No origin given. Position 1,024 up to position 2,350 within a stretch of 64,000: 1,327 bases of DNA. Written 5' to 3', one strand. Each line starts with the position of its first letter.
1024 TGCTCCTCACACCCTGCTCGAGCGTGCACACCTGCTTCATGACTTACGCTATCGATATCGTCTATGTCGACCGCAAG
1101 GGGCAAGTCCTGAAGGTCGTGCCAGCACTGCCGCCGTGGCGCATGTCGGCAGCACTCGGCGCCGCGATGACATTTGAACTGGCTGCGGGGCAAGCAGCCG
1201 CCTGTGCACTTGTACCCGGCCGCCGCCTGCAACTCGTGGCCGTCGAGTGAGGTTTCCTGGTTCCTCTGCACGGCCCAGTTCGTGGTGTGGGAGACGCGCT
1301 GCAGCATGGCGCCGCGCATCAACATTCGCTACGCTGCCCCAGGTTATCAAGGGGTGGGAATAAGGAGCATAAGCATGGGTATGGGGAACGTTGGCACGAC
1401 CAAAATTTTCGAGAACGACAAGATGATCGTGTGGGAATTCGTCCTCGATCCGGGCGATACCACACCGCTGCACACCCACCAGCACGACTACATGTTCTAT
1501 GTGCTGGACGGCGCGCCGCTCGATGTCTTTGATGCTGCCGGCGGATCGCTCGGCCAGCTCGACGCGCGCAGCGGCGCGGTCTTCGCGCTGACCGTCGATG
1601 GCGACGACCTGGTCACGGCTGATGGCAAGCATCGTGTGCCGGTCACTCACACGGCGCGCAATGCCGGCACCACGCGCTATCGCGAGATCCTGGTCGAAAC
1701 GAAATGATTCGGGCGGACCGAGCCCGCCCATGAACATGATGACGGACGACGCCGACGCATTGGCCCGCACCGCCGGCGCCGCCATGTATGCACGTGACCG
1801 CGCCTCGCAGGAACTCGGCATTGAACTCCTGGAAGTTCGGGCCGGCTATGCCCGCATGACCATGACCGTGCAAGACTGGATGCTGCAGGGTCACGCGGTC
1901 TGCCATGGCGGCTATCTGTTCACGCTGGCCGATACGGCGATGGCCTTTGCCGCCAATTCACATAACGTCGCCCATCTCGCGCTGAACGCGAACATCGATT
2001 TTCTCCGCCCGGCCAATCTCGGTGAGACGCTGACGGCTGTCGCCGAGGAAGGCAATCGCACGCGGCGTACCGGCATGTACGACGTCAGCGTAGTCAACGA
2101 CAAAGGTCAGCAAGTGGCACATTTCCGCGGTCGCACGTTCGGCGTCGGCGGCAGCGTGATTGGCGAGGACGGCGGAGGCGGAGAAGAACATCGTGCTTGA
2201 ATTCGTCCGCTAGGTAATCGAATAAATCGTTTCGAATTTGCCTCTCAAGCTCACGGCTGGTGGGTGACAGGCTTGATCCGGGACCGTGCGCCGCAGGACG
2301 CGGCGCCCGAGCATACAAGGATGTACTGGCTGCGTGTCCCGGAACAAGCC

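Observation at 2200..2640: Highly structured 440-bp convergent intergenic region: a 27-nt-arm inverted repeat plus four tandem perfect hairpins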

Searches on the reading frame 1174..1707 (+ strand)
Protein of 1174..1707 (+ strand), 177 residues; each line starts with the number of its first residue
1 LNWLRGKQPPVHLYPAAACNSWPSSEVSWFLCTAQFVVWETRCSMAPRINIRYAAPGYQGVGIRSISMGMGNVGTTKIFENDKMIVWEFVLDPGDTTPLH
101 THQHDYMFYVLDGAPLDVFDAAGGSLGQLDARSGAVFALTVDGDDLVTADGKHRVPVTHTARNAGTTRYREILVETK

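Call 14: search_protein_families(library=pfam, proteins=[window:1174-1707:+])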
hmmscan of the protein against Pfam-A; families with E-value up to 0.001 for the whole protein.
window:1174-1707:+ (177 aa): 1 family
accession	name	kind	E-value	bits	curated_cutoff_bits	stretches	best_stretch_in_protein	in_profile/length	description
PF07883.17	Cupin_2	-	7.3e-05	22.9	27.2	1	88-114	2-28/70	Cupin domain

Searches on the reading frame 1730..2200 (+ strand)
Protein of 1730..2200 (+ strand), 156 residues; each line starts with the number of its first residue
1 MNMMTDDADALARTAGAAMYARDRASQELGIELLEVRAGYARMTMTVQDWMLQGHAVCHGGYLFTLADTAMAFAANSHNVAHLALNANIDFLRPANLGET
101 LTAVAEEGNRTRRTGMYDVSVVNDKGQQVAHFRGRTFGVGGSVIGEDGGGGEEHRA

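Call 14: search_protein_families(library=pfam, proteins=[window:1730-2200:+])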
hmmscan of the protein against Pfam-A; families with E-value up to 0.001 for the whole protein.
window:1730-2200:+ (156 aa): 3 families
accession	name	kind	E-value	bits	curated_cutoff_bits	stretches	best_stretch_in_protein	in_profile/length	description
PF03061.28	4HBT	-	1.8e-15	57.4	20.6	1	56-129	2-78/79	Thioesterase superfamily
PF13622.12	4HBT_3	-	4.1e-06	27.4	24.3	1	49-129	3-75/83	Acyl-CoA thioesterase N-terminal domain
PF14539.12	DUF4442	-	0.0005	20.7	25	1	30-133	20-127/132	Domain of unknown function (DUF4442)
